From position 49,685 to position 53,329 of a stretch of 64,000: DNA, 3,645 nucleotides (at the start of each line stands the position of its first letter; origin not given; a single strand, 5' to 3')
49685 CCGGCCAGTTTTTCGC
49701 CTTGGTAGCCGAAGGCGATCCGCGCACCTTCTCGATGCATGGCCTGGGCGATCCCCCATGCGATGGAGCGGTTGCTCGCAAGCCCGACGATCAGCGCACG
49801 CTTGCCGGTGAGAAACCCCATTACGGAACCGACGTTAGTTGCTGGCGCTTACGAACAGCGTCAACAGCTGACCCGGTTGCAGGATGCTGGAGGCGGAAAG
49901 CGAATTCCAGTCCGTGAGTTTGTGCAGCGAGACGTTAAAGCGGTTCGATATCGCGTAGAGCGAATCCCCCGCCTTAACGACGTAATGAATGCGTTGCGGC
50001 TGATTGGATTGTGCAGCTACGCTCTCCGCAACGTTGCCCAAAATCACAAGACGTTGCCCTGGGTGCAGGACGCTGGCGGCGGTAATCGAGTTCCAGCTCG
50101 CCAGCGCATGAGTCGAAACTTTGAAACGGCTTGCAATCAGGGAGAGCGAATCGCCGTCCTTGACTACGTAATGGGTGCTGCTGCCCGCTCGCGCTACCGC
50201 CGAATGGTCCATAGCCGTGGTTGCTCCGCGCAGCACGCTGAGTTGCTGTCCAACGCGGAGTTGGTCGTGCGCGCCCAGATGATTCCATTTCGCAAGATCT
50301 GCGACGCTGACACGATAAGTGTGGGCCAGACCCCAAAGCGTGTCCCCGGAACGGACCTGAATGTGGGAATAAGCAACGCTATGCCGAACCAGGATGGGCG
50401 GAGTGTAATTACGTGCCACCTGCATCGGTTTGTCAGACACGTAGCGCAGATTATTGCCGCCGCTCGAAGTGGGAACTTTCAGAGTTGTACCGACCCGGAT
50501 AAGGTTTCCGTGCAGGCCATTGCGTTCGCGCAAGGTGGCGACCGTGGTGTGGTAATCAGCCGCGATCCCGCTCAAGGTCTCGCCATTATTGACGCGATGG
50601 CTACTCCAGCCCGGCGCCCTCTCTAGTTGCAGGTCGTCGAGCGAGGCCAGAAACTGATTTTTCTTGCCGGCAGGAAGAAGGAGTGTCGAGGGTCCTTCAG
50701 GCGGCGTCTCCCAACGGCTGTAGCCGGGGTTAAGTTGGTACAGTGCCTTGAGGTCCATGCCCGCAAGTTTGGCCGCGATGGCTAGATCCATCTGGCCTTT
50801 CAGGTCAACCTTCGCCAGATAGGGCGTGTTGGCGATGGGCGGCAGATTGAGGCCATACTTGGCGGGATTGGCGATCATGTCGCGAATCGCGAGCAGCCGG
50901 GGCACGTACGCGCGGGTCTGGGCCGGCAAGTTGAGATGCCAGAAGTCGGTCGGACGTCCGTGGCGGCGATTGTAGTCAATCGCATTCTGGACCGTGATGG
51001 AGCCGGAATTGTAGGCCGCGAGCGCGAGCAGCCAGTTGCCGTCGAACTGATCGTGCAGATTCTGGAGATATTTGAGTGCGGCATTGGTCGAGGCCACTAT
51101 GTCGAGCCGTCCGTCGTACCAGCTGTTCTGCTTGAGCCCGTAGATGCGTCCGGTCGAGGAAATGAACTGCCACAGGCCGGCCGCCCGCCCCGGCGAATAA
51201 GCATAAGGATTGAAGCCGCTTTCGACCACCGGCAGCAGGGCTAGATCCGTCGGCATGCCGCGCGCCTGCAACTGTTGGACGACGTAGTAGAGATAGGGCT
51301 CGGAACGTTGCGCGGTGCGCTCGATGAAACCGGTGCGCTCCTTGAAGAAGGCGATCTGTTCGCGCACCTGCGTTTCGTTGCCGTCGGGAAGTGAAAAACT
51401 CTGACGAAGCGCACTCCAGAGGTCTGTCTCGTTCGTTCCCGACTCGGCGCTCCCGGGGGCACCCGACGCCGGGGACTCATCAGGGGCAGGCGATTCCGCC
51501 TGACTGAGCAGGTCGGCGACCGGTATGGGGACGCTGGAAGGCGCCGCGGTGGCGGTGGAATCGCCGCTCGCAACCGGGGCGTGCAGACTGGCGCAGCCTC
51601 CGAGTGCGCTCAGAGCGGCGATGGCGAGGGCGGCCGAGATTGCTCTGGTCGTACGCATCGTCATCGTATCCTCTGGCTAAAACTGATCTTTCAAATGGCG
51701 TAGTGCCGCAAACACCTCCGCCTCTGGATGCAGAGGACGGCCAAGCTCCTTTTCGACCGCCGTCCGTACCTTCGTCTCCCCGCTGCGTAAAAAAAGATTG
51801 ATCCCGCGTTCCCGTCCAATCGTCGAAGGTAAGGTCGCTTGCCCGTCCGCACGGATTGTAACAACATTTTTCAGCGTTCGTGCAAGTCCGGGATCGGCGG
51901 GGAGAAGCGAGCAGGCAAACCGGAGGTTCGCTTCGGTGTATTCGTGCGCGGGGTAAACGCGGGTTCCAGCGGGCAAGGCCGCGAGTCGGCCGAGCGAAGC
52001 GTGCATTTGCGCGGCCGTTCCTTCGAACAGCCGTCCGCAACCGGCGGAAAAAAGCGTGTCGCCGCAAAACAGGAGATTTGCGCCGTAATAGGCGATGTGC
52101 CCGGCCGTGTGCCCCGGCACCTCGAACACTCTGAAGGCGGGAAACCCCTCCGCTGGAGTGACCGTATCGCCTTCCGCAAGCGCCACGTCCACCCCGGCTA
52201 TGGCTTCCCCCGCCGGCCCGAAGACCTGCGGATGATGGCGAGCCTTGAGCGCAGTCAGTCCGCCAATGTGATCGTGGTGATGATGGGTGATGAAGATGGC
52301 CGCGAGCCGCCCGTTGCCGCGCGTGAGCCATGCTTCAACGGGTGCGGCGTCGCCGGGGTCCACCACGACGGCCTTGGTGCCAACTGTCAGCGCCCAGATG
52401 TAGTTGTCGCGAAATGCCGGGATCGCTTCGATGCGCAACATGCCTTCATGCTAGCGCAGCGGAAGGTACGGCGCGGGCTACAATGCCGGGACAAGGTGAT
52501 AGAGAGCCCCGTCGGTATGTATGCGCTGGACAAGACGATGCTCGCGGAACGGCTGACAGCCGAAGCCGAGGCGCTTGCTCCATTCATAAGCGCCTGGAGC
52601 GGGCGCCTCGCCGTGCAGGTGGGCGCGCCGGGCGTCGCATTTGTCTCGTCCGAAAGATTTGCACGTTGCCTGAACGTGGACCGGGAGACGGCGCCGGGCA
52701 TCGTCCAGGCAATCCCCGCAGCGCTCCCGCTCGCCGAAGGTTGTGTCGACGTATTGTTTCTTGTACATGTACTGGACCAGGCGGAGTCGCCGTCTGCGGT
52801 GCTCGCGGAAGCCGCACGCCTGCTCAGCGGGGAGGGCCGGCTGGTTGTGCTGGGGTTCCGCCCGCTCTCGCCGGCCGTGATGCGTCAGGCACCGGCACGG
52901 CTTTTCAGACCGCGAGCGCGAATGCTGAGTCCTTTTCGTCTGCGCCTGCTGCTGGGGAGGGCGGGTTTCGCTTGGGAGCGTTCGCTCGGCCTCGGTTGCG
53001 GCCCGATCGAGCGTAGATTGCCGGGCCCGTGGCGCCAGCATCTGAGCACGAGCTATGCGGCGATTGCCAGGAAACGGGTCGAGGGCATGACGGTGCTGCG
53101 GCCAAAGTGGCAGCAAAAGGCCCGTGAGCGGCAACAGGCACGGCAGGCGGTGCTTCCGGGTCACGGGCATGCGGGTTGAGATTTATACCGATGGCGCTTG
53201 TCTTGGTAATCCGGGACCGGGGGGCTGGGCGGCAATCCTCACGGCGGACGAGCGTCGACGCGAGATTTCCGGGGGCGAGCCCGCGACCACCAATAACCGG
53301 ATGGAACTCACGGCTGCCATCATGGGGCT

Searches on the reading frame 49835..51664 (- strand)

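Call 89: search_protein_families(library=pfam, proteins=[window:49835-51664:-], max_evalue=0.00001)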
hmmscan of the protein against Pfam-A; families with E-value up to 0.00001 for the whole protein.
window:49835-51664:- (609 aa): 4 families
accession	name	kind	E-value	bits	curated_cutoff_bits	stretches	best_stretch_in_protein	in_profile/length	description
PF01476.26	LysM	-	1.9e-58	194.6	20.9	4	561-603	1-42/43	LysM domain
PF01464.25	SLT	-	5.4e-26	90.9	21.3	1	135-235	11-111/117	Transglycosylase SLT domain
PF23473.1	LysM3_LYK4_5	-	1.8e-16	60.4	29.3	0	561-594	5-38/48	LYK4/5 LysM3 domain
PF23446.1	LysM1_NFP_LYK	-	5.2e-07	30.9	36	0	568-601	17-51/60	NFP/LYK LysM1 domain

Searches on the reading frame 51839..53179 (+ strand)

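Call 89: search_protein_families(library=pfam, proteins=[window:51839-53179:+], max_evalue=0.00001)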
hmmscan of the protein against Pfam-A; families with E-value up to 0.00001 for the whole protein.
window:51839-53179:+ (446 aa): 1 family
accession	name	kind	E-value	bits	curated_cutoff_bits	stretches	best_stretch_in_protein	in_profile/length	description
PF08241.18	Methyltransf_11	-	1.3e-06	29.4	21.2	1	284-337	43-95/95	Methyltransferase domain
